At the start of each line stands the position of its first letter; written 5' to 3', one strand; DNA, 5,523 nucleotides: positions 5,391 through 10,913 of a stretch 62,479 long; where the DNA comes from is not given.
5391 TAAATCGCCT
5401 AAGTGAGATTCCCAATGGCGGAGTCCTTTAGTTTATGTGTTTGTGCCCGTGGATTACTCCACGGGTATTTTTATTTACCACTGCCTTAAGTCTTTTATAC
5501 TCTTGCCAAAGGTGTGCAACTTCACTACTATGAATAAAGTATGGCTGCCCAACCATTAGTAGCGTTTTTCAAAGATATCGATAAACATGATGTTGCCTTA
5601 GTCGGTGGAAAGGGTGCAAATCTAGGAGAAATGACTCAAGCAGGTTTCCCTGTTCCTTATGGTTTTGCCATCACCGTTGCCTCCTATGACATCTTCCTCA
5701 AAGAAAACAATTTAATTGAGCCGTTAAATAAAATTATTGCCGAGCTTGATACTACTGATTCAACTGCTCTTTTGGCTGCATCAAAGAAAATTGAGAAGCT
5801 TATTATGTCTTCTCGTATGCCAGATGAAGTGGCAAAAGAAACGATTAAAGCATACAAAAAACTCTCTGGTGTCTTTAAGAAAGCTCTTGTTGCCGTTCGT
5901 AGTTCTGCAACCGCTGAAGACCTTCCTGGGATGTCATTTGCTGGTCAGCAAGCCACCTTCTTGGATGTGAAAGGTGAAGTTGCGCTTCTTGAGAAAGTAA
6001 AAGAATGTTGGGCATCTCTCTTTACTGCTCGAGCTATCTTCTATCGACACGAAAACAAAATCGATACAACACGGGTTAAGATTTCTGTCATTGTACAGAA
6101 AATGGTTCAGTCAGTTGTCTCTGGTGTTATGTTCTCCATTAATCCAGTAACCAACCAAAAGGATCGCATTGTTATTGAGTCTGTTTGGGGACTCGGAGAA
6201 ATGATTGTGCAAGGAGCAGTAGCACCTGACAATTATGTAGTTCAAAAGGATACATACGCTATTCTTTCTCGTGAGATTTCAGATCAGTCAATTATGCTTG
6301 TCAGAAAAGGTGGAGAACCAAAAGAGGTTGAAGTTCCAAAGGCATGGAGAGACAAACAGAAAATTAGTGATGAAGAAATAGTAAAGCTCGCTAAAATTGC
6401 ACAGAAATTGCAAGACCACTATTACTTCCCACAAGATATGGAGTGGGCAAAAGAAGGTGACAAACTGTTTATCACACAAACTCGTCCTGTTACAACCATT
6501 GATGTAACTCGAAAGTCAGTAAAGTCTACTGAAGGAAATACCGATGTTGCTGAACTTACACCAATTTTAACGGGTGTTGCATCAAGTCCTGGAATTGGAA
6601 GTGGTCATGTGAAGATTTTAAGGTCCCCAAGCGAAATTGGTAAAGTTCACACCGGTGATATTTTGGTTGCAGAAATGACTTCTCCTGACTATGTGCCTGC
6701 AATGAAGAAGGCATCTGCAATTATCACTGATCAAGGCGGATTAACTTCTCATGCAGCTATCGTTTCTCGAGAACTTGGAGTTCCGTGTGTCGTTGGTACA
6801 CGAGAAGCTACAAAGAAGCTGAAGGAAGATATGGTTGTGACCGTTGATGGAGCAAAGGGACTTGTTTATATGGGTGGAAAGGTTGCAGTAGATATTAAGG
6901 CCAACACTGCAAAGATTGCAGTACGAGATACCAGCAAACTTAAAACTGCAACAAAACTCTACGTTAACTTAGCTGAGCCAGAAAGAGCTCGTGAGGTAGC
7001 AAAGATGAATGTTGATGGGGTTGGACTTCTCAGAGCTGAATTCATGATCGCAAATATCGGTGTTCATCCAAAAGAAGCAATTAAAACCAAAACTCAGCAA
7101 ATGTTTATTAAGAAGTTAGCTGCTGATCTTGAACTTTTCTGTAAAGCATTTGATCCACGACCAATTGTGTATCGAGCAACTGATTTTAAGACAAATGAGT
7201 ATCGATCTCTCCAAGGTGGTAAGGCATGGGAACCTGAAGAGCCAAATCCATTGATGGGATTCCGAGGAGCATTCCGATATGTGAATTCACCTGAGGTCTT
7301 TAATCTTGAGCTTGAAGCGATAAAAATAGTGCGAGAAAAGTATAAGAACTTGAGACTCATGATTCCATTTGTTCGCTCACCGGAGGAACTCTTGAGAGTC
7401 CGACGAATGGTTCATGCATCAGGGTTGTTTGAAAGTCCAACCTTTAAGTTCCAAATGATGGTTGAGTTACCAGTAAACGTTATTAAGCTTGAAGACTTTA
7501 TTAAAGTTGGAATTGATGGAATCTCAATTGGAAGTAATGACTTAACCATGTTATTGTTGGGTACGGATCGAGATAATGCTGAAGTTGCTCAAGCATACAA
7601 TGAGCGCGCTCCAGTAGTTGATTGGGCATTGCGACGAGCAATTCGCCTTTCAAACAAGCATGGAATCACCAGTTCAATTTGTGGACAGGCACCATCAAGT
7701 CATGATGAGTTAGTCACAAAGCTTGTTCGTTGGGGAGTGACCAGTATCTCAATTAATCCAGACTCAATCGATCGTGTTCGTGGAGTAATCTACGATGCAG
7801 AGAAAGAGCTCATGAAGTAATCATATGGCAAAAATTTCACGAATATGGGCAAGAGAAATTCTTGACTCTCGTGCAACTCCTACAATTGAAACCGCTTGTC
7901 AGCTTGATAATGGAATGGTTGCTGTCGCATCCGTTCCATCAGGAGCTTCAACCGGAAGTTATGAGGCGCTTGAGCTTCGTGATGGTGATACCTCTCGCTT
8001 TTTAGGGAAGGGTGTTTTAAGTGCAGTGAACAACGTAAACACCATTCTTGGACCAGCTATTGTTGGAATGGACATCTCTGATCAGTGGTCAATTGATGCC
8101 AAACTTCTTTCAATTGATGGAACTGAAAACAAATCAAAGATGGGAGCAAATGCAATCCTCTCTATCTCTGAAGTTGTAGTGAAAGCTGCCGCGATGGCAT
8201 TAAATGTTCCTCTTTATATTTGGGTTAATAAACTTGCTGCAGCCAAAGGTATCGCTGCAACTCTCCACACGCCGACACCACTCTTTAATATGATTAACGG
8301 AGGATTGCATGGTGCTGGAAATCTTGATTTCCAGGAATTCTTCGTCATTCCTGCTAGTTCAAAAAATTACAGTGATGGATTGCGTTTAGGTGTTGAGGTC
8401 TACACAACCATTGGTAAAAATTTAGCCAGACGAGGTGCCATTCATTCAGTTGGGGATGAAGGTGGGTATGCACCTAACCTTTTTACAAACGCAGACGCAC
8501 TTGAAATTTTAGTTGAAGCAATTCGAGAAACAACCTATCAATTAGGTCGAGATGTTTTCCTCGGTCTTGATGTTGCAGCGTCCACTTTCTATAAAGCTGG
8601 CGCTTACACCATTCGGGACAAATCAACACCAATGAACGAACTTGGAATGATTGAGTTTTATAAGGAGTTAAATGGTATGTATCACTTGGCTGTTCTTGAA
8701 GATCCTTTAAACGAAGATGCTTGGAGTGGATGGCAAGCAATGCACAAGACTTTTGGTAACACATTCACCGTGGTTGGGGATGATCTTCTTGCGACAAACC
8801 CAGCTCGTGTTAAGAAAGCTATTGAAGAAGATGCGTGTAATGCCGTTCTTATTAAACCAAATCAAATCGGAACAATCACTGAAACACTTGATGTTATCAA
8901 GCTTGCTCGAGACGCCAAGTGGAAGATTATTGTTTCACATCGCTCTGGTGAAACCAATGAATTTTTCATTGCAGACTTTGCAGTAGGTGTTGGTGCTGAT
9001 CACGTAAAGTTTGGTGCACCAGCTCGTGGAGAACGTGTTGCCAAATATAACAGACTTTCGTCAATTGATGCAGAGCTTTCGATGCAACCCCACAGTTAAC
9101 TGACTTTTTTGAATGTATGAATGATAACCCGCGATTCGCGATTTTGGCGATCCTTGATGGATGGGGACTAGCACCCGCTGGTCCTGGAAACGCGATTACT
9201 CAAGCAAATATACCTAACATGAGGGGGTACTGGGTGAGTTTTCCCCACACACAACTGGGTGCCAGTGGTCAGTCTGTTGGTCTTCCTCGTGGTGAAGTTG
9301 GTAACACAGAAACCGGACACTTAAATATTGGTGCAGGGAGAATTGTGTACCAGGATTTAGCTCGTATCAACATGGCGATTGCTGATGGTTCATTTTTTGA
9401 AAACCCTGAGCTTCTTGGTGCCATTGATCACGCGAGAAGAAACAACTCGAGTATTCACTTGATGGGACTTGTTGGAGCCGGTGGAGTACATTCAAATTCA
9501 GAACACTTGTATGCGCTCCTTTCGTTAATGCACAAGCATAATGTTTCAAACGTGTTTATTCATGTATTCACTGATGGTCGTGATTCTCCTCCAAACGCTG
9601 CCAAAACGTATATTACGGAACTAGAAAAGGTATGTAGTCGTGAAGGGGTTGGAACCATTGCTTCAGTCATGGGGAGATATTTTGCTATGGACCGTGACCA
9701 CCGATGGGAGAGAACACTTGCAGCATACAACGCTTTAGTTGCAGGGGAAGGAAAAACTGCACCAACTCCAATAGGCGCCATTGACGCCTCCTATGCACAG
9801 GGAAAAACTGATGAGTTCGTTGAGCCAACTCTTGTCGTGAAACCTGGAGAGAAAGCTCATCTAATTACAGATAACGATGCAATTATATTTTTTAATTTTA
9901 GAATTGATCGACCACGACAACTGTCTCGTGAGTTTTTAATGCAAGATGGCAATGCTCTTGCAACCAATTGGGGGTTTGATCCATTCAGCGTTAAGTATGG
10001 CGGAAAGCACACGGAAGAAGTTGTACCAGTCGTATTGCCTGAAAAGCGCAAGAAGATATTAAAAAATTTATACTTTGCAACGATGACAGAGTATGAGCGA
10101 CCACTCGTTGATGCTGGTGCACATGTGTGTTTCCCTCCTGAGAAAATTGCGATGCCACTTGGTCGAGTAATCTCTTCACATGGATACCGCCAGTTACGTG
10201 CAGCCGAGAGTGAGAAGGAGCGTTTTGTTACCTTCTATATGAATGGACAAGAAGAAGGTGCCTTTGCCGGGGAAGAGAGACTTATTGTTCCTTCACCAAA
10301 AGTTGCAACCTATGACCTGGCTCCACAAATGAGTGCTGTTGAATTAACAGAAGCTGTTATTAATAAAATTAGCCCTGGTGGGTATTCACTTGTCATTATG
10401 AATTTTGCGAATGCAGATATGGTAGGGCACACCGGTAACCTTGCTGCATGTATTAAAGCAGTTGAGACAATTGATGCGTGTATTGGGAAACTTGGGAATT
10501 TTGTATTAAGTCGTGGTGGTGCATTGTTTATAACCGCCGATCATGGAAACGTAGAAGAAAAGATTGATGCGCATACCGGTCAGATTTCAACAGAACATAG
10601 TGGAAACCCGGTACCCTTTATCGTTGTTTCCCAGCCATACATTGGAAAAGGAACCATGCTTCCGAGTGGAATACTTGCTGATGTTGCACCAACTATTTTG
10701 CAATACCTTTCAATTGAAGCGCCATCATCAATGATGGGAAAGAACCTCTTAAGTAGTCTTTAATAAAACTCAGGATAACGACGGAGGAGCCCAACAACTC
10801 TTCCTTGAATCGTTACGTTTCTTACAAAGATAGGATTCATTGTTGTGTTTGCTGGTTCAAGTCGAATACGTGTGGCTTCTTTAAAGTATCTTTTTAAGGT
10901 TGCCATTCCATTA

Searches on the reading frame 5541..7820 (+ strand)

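Call 45: search_protein_families(library=pfam, proteins=[window:5541-7820:+], max_evalue=0.00001)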
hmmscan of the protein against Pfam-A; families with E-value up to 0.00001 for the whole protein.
window:5541-7820:+ (759 aa): 3 families
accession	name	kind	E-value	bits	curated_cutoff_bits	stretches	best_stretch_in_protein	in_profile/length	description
PF01326.24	PPDK_N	-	1.8e-109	366.4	27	1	19-326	2-318/328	Pyruvate phosphate dikinase, AMP/ATP-binding domain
PF02896.24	PEP-utilizers_C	-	3.5e-59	200.8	22.8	1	468-751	17-289/293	PEP-utilising enzyme, PEP-binding domain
PF00391.29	PEP-utilizers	-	3.3e-30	103.9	23.1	1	371-440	3-72/72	PEP-utilising enzyme, mobile domain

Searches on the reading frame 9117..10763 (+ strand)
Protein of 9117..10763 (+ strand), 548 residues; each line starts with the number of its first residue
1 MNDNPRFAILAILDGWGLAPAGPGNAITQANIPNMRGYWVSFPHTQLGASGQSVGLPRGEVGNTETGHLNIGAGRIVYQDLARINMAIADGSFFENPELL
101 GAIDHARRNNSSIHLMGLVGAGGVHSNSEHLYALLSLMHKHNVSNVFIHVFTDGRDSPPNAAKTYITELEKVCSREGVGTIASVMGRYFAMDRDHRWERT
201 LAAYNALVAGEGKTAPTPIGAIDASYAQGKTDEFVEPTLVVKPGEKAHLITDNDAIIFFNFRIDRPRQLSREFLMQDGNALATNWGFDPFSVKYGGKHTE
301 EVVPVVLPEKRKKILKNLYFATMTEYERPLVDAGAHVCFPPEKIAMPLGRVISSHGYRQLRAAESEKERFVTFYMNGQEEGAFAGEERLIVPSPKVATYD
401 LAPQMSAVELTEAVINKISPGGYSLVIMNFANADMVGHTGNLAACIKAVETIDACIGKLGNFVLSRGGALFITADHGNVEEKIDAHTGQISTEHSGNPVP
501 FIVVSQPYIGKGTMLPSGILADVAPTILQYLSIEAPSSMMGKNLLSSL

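Call 45: search_protein_families(library=pfam, proteins=[window:9117-10763:+], max_evalue=0.00001)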
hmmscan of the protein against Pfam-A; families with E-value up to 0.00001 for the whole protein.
window:9117-10763:+ (548 aa): 2 families
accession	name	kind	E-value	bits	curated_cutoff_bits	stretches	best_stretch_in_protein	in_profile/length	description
PF06415.18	iPGM_N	-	4.9e-76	255.5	27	1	84-327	1-216/217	BPG-independent PGAM N-terminus (iPGM_N)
PF01676.23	Metalloenzyme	-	1.3e-65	221.8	24.3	1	9-534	4-251/252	Metalloenzyme superfamily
